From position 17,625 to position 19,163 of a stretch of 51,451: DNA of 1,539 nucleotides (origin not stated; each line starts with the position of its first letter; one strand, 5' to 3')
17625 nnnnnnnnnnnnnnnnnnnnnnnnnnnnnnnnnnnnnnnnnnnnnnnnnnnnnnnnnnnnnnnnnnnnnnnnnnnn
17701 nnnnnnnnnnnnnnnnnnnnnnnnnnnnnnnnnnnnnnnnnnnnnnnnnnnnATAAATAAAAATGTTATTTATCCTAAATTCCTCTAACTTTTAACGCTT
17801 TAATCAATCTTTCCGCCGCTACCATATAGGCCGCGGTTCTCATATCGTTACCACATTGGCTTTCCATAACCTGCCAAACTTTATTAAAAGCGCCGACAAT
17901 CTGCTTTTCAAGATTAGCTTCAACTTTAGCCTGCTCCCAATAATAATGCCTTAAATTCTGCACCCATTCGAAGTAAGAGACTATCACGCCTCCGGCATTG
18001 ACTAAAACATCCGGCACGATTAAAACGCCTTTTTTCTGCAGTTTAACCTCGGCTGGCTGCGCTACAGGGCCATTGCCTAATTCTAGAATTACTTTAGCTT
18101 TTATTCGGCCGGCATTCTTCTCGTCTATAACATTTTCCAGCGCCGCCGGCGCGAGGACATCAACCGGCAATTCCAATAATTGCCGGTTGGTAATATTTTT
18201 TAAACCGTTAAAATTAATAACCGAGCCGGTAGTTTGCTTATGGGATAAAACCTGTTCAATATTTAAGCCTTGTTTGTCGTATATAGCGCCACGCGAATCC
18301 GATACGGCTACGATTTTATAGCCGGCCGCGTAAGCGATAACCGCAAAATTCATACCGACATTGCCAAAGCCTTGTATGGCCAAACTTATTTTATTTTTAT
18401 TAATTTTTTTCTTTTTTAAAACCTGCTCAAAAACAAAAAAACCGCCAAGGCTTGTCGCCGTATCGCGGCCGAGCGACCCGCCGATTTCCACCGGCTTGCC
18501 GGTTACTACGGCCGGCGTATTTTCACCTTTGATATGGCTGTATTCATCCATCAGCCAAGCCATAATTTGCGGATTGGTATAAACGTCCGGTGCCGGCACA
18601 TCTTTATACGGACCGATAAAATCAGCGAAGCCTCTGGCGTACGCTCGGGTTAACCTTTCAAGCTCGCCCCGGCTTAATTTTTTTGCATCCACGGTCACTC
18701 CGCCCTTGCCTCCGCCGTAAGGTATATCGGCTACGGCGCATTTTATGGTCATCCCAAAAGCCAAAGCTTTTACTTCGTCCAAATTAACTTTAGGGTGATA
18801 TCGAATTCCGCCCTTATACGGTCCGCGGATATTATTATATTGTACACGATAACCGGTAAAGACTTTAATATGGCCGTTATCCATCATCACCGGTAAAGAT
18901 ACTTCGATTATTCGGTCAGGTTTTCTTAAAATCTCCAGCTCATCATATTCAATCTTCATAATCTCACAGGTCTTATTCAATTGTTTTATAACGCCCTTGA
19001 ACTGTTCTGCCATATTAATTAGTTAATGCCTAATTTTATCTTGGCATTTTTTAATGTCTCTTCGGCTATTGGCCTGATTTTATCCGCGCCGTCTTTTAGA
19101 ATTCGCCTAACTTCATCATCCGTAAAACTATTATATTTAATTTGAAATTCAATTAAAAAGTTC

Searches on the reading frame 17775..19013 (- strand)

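Call 62: search_protein_families(library=pfam, proteins=[window:17775-19013:-], max_evalue=0.00001)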
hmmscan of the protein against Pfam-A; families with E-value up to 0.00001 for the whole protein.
window:17775-19013:- (412 aa): 2 families
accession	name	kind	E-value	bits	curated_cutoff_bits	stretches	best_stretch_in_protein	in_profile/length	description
PF00208.27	ELFV_dehydrog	-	6.2e-72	242.6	23.4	1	178-411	1-241/241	Glutamate/Leucine/Phenylalanine/Valine dehydrogenase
PF02812.23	ELFV_dehydrog_N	-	3.4e-58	195.4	25.3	1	32-160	1-129/129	Glu/Leu/Phe/Val dehydrogenase, dimerisation domain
